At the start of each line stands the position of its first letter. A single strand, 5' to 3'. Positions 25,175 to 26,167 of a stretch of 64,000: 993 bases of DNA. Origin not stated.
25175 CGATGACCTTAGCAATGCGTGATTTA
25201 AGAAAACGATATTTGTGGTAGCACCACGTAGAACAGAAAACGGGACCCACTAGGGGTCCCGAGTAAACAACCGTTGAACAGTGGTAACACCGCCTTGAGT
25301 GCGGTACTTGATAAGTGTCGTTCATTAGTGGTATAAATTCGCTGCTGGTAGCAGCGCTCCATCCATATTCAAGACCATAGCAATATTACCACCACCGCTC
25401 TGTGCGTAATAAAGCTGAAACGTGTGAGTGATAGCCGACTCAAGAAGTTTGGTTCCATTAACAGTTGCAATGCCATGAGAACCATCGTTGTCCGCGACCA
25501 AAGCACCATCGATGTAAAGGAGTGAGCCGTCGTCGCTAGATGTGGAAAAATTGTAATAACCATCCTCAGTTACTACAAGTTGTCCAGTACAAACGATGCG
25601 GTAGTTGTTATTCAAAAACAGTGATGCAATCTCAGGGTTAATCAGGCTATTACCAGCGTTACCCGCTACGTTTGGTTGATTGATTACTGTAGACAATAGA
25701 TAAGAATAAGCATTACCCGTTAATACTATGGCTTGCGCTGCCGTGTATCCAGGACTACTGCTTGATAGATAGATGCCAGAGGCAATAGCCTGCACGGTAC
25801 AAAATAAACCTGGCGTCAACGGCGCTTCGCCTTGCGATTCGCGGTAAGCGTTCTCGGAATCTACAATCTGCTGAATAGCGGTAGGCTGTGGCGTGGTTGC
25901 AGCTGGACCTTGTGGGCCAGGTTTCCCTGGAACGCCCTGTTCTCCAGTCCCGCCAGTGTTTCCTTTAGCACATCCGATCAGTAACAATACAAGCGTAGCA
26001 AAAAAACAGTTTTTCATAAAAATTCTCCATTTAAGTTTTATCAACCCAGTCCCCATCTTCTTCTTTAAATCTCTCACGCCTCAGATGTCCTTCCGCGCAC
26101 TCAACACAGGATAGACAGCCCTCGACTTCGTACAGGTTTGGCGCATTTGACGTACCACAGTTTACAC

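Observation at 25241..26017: Stand-alone lipoprotein gene with collagen-like repeat and PA14 domain, bracketed by its own RBS and terminator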

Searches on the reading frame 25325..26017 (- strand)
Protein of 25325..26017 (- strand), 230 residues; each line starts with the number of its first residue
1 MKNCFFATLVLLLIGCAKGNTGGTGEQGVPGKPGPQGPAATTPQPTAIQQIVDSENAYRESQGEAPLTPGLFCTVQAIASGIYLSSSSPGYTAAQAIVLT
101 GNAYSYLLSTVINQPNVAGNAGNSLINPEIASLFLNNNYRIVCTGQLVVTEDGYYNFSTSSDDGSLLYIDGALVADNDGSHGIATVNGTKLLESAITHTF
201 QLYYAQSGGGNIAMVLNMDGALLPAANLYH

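Call 5: search_protein_families(library=pfam, proteins=[window:25325-26017:-], max_evalue=1)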
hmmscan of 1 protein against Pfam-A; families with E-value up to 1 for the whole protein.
window:25325-26017:- (230 aa): 2 families
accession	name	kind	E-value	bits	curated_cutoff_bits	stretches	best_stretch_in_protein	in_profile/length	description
PF07691.17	PA14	-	5.5e-12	46.1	24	1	136-216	43-133/147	PA14 domain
PF01391.23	Collagen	-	0.6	10.4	27.2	1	19-38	16-35/60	Collagen triple helix repeat (20 copies)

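Call 6: search_protein_families(library=phrogs, proteins=[window:25325-26017:-], max_evalue=1)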
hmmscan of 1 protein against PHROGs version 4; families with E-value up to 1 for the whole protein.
window:25325-26017:- (230 aa): 7 families
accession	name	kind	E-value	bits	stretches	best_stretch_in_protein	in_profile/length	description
phrog_5073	-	tail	7.6e-05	22.9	1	18-189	338-448/519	tail fiber protein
phrog_366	-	tail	0.046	14.1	1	18-39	365-386/474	tail fiber protein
phrog_22681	-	DNA, RNA and nucleotide metabolism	0.09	13.7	1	16-40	99-123/157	DNA polymerase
phrog_18350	-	tail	0.23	12.1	1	18-74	171-227/253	tail fiber protein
phrog_1125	-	tail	0.26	11.5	1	17-40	191-214/412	tail fiber protein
phrog_1658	-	unknown function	0.59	10.8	1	18-62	42-87/239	-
phrog_25888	-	unknown function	0.67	10.1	0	17-56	249-286/325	-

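Call 7: search_dna_similar(query=window:25325-26017:-, collection=phages, mode=protein, max_rows=30, max_evalue=0.01)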
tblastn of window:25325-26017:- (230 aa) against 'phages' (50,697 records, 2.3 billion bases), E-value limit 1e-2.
Records with a match: 1; places in all: 1; records where one place covers at least 80% of the query: 0.
Best place of each record, by identity: <60% 1.
By first word of the organism name: Bacteriophage 1.
By host as written in the record: - 1.
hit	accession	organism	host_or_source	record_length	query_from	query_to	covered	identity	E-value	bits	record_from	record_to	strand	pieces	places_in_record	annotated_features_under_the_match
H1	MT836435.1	Bacteriophage sp.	human fecal samples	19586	135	230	42%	36.4%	1e-8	61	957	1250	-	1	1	record has no annotation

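Call 13: find_homologous_proteins(query=window:25325-26017:-, max_evalue=0.001)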
Query window:25325-26017:- (230 aa): 102 proteins with E <= 0.001 among 1589 candidates.
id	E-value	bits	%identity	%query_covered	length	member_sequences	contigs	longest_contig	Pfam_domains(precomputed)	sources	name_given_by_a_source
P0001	7.5e-146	501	100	100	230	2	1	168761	PF07691.18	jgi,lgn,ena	-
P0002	9.6e-107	374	79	100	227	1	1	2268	PF07691.18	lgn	-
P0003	3.9e-106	372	77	100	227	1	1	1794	PF07691.18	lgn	-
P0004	6.3e-106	371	76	100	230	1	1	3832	PF07691.18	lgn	-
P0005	6.2e-104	364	80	92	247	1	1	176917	PF07691.18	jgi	jgi:hypothetical protein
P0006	1.8e-101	356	75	97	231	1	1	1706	PF07691.18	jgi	jgi:hypothetical protein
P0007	2.0e-101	356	81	80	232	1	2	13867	PF07691.18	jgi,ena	-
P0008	3.3e-100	352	77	94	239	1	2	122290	PF07691.18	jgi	jgi:hypothetical protein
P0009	3.3e-100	352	72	100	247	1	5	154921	PF07691.18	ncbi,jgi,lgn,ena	jgi:uncharacterized protein YaiE (UPF0345 family)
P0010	8.6e-100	351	72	100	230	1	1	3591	PF07691.18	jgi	jgi:hypothetical protein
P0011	2.6e-99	349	75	95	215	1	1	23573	PF07691.18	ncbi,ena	-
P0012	7.4e-99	348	72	98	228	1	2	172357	PF07691.18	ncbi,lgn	-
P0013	8.8e-99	348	79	84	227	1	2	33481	PF07691.18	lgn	-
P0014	9.4e-99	347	74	97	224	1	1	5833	PF07691.18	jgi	jgi:hypothetical protein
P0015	1.3e-98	347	71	100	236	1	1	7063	PF07691.18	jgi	-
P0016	5.5e-98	345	75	86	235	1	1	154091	PF07691.18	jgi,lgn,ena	-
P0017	1.9e-97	343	72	100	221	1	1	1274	PF07691.18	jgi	jgi:PA14 domain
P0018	2.9e-97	343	72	96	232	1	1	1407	PF07691.18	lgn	-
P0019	2.5e-96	340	70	100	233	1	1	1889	PF07691.18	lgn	-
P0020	8.5e-94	331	81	83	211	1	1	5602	PF07691.18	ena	-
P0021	3.8e-93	329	72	97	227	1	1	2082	PF07691.18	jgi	jgi:hypothetical protein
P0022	3.3e-92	326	74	87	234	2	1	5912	PF07691.18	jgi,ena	jgi:hypothetical protein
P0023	2.6e-81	290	63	100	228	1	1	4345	PF07691.18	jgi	jgi:hypothetical protein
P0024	3.5e-80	287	61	100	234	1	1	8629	PF07691.18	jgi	jgi:hypothetical protein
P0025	1.5e-75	272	59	100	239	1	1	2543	PF07691.18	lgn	-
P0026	4.5e-75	270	64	80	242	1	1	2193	PF07691.18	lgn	-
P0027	6.0e-74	266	59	100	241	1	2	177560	PF07691.18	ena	-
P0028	1.3e-73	265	58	100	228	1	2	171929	PF07691.18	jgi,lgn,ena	-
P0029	7.9e-73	263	58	93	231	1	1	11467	PF07691.18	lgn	-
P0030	1.2e-72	262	58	96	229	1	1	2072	PF07691.18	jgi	jgi:hypothetical protein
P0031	4.8e-72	260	68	80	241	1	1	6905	PF07691.18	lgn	-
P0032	7.4e-72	260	57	100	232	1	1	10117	PF07691.18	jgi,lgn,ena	-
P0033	6.3e-71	256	56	100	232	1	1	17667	PF07691.18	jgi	jgi:hypothetical protein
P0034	3.0e-70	254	56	100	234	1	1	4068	PF07691.18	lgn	-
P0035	6.6e-70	253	78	67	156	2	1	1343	PF07691.18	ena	-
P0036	6.9e-70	253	62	81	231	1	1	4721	PF07691.18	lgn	-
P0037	4.8e-67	244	56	100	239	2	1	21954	PF07691.18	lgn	-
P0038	1.1e-61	226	53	100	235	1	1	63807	PF07691.18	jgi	-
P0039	2.7e-61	225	53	100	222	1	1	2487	PF07691.18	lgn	-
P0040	5.7e-61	224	53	100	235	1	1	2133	PF07691.18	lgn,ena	-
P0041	6.8e-61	224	52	100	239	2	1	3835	PF07691.18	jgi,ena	-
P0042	1.1e-60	223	58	82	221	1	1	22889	PF07691.18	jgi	-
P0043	1.7e-60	222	54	95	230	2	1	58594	PF07691.18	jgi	jgi:PA14 domain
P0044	1.0e-59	220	53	100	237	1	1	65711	PF07691.18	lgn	-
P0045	1.2e-58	216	48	100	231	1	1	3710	PF07691.18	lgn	-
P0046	3.4e-58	215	50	95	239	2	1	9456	PF07691.18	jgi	jgi:hypothetical protein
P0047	1.3e-57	213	52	85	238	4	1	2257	PF07691.18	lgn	-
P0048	2.5e-57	212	53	95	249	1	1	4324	PF07691.18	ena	-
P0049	1.2e-56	210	50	97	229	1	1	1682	PF07691.18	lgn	-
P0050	4.7e-56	208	50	95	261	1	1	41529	PF07691.18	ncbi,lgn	-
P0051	2.2e-55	206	46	98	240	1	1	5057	PF07691.18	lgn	-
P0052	1.7e-54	203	47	100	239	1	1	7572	PF07691.18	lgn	-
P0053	3.2e-54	202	54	82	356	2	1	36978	PF01391.24,PF23657.2,PF07691.18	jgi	jgi:hypothetical protein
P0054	8.9e-54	200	46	100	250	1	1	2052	PF01391.24,PF07691.18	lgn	-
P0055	9.6e-54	200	50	92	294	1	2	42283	PF07691.18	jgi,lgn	jgi:hypothetical protein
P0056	1.9e-53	199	45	95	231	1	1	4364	PF07691.18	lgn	-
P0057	6.5e-53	198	48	90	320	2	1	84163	PF01391.24,PF07691.18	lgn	-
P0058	1.1e-52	197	45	96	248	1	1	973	PF07691.18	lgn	-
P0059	2.5e-51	192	52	82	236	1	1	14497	PF07691.18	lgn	-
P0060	5.7e-51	191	44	100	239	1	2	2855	PF07691.18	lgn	-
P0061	1.2e-50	190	47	100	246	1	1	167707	PF07691.18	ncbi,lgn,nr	ncbi:MAG: hypothetical protein HC840_00480 [Leptolyngbyaceae cyanobacterium RM2_2_4]|nr:hypothetical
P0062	1.5e-50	190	44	100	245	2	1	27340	PF07691.18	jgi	jgi:hypothetical protein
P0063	2.6e-50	189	45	100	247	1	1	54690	PF07691.18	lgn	-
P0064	1.2e-49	187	46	100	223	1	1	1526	PF07691.18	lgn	-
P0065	2.5e-49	186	44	100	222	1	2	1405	PF07691.18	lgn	-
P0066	3.3e-48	182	44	96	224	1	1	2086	PF07691.18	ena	-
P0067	3.9e-48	182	42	96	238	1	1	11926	PF07691.18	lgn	-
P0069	2.6e-46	176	50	82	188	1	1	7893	PF07691.18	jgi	jgi:hypothetical protein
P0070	2.0e-45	173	45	100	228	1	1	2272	PF07691.18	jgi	jgi:PA14 domain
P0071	1.6e-42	164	40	100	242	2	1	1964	PF07691.18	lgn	-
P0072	1.9e-42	163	42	98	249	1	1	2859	PF07691.18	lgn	-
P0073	3.2e-42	163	43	80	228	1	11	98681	PF07691.18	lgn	-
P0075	7.2e-41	158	41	100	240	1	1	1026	PF07691.18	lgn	-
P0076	2.7e-39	153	40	97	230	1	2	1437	PF07691.18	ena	-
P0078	6.9e-36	142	38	100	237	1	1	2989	PF07691.18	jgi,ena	-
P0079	1.0e-35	141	40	100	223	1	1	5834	PF07691.18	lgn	-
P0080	1.3e-35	141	41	99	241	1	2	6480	PF07691.18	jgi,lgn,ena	jgi:hypothetical protein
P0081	2.5e-35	140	39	100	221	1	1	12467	PF07691.18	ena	-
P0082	4.4e-35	139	39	100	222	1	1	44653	PF07691.18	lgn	-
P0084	3.3e-34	136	41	84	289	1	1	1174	PF07691.18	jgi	jgi:hypothetical protein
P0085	3.4e-34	136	41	83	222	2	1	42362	PF07691.18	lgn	-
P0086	4.0e-34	136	37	97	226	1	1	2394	PF07691.18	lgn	-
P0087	1.4e-33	134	40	80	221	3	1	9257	PF07691.18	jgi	-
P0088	4.4e-32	129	37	97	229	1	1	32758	PF07691.18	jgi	jgi:hypothetical protein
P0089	1.8e-31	127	38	97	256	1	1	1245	PF07691.18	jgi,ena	-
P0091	1.1e-28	118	37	97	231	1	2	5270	PF07691.18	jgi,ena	-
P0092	1.5e-28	118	36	90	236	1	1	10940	PF07691.18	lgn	-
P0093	6.5e-28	116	40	91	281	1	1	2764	PF01391.24,PF07691.18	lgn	-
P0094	1.8e-26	111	35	94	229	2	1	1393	PF07691.18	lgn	-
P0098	1.8e-24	105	39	84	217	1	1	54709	PF07691.18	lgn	-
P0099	1.1e-21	95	36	78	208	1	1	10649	PF07691.18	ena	-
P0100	1.4e-21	95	32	97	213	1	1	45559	-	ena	-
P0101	6.0e-5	41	45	31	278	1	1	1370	PF07691.18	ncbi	-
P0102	5.0e-4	38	51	20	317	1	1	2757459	PF07691.18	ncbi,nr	ncbi:MAG: PA14 domain-containing protein [Planctomycetota bacterium]|nr:PA14 domain-containing prote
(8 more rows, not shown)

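Call 16: find_encoding_contigs(protein=P0001, flank=6000, max_places=3)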
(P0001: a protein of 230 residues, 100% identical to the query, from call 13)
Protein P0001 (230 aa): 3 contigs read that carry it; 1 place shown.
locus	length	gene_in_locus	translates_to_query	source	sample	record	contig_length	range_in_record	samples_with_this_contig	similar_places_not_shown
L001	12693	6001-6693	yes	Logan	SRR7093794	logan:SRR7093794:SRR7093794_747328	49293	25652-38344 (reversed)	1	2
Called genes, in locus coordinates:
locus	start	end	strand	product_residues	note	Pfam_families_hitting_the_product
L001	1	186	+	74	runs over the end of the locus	-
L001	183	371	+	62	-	-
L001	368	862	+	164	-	-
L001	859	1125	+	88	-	-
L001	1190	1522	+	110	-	-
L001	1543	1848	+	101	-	PF07879:PHB_acc_N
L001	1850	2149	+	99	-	-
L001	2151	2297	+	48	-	-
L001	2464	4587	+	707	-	PF02518:HATPase_c (weak), PF13589:HATPase_c_3 (faint)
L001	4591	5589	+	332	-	PF26926:Phage_T4_rIIB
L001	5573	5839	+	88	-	-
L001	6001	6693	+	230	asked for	PF07691:PA14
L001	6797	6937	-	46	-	-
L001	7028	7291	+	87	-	-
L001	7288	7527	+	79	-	-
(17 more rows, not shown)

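Call 17: find_encoding_contigs(protein=P0061, flank=6000, max_places=3)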
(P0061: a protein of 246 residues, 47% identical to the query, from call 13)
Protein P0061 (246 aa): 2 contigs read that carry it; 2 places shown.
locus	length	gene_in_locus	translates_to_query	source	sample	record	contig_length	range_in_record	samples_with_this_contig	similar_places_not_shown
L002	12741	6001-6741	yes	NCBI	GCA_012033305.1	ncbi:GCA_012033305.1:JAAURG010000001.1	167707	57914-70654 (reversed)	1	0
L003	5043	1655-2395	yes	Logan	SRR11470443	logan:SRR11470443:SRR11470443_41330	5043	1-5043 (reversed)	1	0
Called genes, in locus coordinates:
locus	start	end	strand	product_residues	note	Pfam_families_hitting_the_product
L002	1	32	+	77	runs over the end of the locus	-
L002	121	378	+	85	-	PF07879:PHB_acc_N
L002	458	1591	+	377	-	-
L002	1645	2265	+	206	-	-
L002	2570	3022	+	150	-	-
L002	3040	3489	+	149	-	-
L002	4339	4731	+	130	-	PF23780:S-AdoMet_lyase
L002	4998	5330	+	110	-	-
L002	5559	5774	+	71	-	-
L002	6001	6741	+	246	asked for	PF07691:PA14 (weak)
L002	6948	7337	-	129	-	PF02945:Endonuclease_7 (weak)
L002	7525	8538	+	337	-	-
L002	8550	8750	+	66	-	-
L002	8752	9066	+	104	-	PF20274:cREC_REC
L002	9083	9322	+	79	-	-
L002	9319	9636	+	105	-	-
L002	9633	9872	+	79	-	-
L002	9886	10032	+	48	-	-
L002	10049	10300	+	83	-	-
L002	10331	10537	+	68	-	-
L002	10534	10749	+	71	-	-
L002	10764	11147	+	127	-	-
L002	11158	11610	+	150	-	-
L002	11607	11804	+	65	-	-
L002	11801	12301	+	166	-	-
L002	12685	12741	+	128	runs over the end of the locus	PF01467:CTP_transf_like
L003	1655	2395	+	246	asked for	PF07691:PA14 (weak)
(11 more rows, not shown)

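Call 18: find_encoding_contigs(protein=P0073, flank=6000, max_places=2)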
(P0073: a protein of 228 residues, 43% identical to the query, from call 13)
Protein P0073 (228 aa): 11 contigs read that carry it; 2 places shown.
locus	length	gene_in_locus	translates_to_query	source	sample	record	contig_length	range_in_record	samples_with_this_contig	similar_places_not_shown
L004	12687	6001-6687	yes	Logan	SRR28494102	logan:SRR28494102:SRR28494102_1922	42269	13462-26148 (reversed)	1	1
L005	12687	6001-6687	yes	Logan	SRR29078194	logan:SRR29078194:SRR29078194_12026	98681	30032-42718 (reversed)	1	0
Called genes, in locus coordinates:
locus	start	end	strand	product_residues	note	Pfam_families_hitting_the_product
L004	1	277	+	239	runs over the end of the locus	-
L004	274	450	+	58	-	-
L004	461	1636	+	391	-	-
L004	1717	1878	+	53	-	-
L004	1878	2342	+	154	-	-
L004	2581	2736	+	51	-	-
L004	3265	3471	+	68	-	-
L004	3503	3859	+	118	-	PF00072:Response_reg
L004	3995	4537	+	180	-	-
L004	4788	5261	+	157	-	PF02559:CarD_TRCF_RID, PF21095:CarD_C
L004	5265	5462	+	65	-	-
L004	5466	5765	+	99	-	-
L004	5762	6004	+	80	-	-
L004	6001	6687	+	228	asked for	PF07691:PA14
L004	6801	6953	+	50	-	-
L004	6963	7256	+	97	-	-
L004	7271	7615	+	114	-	-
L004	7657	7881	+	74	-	-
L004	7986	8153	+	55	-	-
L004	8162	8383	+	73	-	-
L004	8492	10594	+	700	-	PF02518:HATPase_c (weak), PF13589:HATPase_c_3 (weak)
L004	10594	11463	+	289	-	PF26926:Phage_T4_rIIB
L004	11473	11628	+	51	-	-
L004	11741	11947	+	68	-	-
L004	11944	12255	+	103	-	PF20274:cREC_REC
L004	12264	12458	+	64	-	-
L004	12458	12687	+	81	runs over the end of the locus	-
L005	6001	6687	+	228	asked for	PF07691:PA14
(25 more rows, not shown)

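Call 19: find_encoding_contigs(protein=P0098, flank=6000, max_places=2)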
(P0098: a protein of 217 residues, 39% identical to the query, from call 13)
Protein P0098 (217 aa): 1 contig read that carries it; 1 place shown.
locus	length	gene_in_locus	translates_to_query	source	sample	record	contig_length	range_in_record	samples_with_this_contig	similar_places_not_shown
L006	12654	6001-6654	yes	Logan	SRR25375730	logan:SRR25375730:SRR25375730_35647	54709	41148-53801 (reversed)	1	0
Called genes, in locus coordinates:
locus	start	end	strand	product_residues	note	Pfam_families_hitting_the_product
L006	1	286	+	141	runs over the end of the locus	-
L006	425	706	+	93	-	-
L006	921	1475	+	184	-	-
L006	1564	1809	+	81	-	-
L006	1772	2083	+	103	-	-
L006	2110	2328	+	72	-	-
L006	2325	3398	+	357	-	PF00004:AAA (weak), PF07728:AAA_5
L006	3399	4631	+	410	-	PF13203:DUF2201_N, PF09967:DUF2201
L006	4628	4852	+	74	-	-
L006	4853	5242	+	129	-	-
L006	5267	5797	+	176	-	PF16684:ResT-TelK_cat (faint), PF00589:Phage_integrase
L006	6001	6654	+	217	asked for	PF07691:PA14 (weak)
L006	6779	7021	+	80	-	-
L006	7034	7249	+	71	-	-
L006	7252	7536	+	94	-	-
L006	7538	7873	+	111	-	-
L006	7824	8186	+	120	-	PF01464:SLT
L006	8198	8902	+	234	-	-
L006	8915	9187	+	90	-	-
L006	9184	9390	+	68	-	-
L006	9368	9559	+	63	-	-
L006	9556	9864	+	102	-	-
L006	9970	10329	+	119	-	PF00383:dCMP_cyt_deam_1, PF14437:MafB19-deam (weak)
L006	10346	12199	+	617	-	PF02867:Ribonuc_red_lgC (faint), PF21995:RNR-II_ins_dom (weak)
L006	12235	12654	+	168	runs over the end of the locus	-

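Call 20: find_encoding_contigs(protein=P0100, flank=6000, max_places=2)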
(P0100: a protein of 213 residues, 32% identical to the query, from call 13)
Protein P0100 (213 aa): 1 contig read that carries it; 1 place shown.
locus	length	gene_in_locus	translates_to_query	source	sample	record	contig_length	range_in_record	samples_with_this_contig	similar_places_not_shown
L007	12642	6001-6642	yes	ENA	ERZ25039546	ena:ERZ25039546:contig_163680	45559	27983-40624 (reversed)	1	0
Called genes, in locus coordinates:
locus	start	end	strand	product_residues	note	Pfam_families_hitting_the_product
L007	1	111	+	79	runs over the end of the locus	-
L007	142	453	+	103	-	-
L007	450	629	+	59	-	-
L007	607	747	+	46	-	-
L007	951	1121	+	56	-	-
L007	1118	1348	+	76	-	-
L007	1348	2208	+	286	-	-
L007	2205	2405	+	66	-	-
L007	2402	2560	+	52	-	-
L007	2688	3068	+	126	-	-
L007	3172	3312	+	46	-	-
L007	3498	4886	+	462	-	PF14395:COOH-NH2_lig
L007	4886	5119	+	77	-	-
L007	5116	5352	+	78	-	-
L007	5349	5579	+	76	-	-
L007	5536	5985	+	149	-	-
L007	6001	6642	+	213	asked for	-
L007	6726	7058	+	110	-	-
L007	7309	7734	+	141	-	-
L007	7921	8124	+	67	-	-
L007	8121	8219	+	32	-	-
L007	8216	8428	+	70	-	-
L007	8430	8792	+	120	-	-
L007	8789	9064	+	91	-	-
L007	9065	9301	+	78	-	-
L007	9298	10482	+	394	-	PF12224:Amidoligase_2 (faint)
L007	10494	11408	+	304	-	PF13522:GATase_6, PF13537:GATase_7 (weak)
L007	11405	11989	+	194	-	-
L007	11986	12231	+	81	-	-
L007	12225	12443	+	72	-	-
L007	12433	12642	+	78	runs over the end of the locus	-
